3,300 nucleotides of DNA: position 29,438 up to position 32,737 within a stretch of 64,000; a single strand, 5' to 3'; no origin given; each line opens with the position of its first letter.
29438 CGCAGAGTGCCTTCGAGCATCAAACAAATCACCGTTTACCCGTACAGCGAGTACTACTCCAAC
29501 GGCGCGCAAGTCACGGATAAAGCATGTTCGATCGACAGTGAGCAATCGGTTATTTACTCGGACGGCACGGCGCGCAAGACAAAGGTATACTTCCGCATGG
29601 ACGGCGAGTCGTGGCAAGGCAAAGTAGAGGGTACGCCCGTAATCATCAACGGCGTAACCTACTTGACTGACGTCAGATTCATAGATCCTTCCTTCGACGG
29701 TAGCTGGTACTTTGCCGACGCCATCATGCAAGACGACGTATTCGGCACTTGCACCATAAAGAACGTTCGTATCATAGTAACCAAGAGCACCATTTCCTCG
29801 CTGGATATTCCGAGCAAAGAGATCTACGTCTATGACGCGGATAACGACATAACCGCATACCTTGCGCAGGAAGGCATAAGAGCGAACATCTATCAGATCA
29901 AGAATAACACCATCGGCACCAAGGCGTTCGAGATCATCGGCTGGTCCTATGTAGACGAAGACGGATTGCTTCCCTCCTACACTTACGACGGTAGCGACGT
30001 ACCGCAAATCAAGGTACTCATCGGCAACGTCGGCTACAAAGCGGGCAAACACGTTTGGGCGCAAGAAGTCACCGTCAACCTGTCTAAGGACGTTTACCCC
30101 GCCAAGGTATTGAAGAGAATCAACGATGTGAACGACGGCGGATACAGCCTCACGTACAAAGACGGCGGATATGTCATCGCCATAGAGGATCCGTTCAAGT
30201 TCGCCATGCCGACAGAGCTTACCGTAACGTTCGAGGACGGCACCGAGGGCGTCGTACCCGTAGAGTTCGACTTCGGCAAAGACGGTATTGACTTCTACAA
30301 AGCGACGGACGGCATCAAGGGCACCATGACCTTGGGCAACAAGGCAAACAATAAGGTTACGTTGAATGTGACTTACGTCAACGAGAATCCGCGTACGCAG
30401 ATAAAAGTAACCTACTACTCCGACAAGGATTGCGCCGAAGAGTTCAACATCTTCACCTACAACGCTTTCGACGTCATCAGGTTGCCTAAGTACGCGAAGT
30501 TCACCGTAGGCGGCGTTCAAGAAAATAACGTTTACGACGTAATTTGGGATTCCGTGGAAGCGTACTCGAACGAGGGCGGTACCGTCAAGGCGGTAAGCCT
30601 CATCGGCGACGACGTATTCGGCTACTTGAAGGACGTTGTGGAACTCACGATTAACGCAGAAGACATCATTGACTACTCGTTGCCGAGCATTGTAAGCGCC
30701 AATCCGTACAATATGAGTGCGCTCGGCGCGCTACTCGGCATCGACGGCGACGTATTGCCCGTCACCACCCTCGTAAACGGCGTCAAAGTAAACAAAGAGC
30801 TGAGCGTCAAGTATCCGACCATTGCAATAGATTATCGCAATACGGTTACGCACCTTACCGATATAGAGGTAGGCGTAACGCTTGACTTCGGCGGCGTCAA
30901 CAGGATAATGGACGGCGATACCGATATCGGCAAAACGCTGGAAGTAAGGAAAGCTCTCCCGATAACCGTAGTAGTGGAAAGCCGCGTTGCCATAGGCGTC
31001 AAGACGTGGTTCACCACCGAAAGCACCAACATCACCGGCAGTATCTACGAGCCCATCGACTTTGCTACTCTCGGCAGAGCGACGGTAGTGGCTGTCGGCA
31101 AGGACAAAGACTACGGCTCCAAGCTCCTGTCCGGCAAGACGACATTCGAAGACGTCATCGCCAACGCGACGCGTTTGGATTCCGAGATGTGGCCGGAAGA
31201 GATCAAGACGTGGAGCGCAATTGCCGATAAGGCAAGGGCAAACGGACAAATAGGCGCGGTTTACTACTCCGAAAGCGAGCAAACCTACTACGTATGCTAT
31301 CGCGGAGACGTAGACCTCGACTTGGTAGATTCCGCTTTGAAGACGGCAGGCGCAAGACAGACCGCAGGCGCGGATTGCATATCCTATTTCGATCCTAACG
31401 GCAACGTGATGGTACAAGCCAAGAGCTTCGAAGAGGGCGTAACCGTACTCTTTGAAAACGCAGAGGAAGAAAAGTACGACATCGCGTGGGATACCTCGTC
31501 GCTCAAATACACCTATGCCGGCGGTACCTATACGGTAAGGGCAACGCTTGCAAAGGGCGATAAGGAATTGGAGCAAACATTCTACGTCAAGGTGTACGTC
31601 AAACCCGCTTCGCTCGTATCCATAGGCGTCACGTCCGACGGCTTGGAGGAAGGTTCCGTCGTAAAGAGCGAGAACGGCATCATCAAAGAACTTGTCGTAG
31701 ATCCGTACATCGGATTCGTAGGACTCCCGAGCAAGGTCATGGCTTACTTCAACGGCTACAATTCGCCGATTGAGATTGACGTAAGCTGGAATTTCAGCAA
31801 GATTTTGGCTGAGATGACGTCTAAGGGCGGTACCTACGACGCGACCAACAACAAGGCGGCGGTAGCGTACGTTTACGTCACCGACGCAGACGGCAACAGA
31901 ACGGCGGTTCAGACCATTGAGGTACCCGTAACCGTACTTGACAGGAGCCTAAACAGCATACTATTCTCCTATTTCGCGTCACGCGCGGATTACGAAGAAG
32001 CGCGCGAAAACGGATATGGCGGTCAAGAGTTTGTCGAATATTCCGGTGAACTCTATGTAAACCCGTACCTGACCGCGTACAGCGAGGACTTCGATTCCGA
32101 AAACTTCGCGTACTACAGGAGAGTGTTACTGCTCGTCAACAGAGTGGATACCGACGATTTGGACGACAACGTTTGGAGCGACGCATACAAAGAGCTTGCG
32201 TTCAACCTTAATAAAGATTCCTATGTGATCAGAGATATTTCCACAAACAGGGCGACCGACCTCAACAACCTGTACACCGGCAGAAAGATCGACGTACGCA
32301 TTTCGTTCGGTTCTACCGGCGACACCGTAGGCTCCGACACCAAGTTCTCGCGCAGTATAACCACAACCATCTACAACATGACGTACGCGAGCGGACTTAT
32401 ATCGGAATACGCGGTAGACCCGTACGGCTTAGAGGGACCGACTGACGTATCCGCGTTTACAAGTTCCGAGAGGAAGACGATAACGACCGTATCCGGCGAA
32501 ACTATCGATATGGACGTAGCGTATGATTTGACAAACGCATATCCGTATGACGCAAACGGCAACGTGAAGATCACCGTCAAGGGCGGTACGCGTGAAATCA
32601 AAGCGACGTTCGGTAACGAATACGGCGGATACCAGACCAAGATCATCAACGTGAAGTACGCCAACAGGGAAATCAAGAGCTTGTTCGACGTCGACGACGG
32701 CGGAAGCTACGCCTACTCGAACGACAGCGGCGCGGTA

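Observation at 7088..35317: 28.2 kb uninterrupted ORF encoding a ~9,409 aa lipoprotein of unassignable family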

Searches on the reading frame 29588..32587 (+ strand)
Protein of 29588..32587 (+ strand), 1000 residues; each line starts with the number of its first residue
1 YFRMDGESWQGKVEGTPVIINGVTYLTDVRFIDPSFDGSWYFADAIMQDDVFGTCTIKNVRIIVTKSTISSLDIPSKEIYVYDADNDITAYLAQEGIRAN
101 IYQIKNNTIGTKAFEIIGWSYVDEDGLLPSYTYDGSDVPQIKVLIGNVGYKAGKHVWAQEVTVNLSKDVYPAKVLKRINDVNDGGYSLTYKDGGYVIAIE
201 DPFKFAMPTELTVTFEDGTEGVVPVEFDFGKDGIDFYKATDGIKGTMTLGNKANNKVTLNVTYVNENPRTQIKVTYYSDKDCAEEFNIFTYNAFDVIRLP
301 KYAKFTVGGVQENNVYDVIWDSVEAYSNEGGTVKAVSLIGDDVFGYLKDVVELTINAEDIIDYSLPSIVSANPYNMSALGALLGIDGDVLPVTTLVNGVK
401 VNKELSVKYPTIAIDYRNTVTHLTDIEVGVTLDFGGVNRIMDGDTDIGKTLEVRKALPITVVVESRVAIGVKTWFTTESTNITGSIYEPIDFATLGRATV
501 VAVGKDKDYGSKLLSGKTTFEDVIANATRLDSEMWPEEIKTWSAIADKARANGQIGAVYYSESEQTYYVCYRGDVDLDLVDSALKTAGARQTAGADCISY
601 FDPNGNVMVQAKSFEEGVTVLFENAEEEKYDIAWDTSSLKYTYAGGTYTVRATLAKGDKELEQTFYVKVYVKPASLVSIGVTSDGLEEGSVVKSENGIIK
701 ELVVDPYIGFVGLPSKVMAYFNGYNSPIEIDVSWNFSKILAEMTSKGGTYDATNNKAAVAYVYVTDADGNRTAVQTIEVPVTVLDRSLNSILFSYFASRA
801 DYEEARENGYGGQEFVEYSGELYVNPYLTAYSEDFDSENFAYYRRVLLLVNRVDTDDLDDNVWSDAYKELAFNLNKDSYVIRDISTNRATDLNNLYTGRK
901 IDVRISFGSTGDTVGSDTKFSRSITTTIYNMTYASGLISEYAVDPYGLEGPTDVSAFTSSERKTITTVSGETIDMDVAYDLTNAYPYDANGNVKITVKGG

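Call 69: search_protein_families(library=pfam, max_evalue=1, proteins=[window:29588-32587:+])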
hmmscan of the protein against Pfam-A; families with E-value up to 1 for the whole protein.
window:29588-32587:+ (1000 aa): 1 family
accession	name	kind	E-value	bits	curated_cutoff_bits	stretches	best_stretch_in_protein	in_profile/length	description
PF07532.17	Big_4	-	5.8e-07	29.4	22.1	2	618-655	20-57/59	Bacterial Ig-like domain (group 4)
